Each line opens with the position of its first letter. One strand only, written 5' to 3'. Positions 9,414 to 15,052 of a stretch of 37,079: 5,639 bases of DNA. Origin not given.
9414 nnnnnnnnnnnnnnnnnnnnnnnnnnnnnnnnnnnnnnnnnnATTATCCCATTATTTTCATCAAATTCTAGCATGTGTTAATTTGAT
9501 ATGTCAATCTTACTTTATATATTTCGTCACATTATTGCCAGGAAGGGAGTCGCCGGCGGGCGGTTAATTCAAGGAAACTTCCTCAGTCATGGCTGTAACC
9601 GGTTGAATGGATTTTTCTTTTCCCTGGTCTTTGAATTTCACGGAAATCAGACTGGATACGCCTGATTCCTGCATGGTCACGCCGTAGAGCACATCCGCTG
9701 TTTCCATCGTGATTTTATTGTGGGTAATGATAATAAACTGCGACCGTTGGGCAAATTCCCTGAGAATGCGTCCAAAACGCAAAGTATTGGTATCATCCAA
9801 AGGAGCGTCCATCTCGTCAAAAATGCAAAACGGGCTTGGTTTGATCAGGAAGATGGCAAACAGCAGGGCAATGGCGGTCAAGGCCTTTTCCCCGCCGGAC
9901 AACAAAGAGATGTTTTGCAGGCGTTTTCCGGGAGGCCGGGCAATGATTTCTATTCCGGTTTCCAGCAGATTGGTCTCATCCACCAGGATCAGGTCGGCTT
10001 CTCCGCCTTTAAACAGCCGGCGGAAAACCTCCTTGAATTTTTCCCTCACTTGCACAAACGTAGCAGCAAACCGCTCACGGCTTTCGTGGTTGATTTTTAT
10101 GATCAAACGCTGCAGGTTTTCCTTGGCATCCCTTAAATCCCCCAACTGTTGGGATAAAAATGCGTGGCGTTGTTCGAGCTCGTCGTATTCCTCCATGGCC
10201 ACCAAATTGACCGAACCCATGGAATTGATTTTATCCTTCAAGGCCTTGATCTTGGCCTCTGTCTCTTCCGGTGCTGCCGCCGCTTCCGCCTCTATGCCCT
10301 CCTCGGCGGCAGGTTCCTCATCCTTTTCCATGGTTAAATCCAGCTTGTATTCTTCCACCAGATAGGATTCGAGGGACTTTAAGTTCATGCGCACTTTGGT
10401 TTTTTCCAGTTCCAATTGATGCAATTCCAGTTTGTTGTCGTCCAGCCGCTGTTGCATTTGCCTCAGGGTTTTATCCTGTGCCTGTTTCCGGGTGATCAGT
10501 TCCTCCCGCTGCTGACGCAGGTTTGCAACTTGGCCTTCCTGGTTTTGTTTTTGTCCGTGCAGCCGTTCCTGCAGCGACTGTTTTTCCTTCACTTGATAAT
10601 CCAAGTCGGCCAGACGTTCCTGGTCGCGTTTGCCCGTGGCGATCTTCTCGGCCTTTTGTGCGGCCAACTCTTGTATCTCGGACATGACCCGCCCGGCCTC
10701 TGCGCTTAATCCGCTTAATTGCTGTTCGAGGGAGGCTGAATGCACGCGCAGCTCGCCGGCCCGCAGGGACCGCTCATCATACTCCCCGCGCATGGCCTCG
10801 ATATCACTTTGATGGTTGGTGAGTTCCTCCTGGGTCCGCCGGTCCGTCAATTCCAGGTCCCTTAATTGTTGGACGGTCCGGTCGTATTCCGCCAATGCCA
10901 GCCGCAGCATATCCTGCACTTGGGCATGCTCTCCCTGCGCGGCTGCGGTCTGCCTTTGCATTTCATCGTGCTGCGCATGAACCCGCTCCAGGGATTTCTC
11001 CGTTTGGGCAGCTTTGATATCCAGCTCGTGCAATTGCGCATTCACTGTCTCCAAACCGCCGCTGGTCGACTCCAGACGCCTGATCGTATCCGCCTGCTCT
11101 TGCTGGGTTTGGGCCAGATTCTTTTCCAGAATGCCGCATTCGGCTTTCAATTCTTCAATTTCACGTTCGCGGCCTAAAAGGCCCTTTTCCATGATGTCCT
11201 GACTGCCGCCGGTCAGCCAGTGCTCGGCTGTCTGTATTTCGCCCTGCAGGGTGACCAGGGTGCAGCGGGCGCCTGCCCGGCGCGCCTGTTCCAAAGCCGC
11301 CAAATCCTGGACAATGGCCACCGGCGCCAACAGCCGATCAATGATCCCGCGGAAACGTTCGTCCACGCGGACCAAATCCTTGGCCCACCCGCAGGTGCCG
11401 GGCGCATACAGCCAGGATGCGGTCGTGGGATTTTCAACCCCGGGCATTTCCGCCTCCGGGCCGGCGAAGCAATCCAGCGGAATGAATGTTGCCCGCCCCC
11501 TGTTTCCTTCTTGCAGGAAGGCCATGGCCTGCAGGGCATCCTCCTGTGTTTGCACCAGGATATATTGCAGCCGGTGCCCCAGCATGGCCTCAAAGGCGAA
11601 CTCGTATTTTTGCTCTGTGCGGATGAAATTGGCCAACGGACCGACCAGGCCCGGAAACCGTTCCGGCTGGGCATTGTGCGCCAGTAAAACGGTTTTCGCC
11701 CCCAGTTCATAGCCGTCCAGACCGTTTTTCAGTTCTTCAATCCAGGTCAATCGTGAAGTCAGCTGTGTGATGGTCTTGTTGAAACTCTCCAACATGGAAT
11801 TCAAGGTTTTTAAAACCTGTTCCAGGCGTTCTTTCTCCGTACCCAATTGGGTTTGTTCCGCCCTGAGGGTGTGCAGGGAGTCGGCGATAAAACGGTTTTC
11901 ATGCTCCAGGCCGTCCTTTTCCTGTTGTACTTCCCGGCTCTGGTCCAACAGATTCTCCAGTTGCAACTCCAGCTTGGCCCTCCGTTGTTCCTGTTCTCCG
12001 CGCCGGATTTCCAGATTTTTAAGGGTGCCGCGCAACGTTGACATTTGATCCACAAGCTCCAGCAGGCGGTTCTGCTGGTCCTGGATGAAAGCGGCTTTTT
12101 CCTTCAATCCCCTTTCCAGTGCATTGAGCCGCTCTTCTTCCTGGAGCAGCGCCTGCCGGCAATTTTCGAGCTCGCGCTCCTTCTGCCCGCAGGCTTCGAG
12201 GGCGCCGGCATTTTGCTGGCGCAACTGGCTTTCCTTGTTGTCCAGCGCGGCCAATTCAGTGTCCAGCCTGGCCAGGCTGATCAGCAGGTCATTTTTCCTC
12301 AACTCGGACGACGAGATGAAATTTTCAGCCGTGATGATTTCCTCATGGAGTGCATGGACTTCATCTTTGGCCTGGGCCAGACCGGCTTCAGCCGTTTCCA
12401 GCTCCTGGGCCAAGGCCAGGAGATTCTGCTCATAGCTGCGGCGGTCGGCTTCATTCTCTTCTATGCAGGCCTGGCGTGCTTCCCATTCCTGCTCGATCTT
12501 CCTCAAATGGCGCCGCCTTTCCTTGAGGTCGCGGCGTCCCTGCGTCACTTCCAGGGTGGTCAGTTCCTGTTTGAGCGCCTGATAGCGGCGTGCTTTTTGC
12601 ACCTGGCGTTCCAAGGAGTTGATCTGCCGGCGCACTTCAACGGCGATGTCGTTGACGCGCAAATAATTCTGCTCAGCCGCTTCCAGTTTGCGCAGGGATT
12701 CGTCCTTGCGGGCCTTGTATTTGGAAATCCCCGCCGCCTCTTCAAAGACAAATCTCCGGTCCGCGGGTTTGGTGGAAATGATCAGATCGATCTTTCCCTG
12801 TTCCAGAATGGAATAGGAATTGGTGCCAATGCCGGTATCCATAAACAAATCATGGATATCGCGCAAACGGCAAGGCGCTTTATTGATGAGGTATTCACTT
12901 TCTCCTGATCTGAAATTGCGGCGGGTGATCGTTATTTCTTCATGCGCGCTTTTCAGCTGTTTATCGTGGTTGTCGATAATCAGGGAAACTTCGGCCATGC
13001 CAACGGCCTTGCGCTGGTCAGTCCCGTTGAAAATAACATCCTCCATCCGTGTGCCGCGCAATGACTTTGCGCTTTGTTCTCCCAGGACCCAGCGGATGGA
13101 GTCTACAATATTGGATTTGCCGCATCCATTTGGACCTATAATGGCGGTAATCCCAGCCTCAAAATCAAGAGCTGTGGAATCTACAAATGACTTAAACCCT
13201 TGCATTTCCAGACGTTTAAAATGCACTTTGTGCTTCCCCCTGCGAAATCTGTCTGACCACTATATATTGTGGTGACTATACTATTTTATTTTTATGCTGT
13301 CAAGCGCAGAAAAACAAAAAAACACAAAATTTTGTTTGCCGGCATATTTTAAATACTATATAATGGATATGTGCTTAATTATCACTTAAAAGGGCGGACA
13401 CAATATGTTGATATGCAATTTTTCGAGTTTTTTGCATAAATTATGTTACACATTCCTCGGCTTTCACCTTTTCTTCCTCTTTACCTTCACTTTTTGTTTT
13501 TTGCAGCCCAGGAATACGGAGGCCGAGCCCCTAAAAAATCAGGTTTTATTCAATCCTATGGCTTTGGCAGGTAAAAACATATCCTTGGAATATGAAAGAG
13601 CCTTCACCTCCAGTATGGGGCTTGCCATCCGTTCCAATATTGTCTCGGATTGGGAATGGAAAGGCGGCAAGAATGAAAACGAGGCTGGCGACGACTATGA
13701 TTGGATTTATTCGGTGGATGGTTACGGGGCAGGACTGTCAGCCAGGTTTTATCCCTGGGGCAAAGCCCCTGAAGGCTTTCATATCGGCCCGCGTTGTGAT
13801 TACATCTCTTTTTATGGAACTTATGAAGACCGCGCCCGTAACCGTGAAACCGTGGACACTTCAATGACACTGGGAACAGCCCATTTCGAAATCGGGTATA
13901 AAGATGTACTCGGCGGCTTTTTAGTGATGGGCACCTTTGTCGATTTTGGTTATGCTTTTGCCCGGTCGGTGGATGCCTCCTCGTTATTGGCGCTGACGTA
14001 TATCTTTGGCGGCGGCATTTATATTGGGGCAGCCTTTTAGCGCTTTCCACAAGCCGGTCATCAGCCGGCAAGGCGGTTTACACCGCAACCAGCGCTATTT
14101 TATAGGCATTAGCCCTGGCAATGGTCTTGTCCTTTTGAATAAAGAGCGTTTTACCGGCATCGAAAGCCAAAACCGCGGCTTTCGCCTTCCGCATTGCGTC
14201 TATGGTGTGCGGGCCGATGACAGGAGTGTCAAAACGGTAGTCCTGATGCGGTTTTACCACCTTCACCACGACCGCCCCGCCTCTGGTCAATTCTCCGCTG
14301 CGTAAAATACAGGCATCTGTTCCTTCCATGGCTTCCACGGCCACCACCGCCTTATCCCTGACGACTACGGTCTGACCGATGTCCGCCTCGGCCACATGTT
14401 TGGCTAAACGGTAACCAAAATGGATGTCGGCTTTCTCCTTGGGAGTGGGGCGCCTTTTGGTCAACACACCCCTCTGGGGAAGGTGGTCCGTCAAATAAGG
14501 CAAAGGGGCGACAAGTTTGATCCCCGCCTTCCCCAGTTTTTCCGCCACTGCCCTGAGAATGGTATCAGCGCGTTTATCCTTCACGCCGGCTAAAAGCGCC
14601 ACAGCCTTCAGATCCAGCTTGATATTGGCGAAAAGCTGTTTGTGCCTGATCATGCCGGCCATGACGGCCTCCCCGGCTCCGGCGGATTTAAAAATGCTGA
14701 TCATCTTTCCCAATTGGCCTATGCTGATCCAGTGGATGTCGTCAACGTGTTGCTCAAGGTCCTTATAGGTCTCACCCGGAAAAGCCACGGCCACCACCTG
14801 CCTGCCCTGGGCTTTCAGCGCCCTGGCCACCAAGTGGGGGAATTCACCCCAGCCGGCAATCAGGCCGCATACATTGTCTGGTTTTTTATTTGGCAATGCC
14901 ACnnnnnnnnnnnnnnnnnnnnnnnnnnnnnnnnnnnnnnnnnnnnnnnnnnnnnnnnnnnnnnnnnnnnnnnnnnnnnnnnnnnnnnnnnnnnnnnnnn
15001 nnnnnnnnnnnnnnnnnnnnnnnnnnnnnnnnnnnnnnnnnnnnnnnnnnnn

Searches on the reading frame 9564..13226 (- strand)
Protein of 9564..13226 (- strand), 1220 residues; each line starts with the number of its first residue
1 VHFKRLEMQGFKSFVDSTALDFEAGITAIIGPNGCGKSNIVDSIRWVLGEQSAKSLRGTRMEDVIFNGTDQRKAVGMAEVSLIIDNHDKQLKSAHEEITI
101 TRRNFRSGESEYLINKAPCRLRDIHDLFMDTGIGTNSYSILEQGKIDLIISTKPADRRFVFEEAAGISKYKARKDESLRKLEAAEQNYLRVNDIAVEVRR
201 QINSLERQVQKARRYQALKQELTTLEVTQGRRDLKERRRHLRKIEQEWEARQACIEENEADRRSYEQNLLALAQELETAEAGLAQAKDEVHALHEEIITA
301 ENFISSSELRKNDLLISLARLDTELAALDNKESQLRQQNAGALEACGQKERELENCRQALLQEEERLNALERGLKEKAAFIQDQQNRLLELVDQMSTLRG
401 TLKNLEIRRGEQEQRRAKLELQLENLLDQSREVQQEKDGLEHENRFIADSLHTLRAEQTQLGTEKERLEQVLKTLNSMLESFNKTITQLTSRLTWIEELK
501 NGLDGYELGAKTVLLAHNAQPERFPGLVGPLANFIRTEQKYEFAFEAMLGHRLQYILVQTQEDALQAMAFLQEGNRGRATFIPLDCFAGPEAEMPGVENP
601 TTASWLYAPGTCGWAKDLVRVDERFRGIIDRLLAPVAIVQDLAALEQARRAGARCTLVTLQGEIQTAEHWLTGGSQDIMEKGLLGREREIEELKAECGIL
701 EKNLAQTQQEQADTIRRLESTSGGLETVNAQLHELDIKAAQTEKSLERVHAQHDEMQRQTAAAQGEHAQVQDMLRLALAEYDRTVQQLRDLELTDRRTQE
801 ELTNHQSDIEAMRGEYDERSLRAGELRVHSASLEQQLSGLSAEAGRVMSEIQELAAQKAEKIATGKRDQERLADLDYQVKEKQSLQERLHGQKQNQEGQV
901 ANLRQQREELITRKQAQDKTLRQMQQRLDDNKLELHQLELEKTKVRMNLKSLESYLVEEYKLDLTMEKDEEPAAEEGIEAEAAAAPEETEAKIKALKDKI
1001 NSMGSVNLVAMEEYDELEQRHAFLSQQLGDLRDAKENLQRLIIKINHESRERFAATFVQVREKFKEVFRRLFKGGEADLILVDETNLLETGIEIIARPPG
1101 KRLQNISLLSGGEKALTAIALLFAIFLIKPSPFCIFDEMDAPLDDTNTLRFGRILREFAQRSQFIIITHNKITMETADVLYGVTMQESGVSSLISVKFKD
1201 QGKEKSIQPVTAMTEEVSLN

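Call 75: search_protein_families(library=pfam, proteins=[window:9564-13226:-], max_evalue=0.00001)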
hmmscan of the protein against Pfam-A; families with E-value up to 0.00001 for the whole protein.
window:9564-13226:- (1220 aa): 5 families
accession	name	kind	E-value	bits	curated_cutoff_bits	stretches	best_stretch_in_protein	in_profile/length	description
PF02463.25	SMC_N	-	1.5e-72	244.1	40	1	3-1191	2-219/220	RecF/RecN/SMC N terminal domain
PF06470.18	SMC_hinge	-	1.5e-25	90.3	22.5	1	524-644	1-111/116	SMC proteins Flexible Hinge Domain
PF13476.12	AAA_23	-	8.2e-16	59.7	27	1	5-225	1-196/201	AAA domain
PF13304.12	AAA_21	-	9.9e-15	55.8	27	1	26-237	1-215/304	AAA domain, putative AbiEii toxin, Type IV TA system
PF13175.12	AAA_15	-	2.2e-10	41.2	32.1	1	1-414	1-287/374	AAA ATPase domain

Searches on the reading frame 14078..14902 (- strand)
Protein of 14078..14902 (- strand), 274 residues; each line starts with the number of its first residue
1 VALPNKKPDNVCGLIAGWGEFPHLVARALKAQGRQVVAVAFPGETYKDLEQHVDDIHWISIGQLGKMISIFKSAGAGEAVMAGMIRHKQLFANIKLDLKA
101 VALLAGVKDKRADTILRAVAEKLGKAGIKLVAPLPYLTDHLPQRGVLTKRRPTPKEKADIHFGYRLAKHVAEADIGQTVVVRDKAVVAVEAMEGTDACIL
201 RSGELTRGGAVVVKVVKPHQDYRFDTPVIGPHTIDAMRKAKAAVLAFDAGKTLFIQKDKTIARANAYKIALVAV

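Call 43: search_protein_families(library=pfam, proteins=[window:14078-14902:-], max_evalue=0.00001)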
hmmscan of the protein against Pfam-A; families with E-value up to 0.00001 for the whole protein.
window:14078-14902:- (274 aa): 2 families
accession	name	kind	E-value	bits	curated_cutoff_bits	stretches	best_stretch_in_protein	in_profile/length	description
PF06230.17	LpxI_C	-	1.9e-48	164.1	25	1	144-272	2-131/131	LpxI C-terminal domain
PF17930.7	LpxI_N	-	1e-36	126.2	25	1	13-139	3-128/129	LpxI N-terminal domain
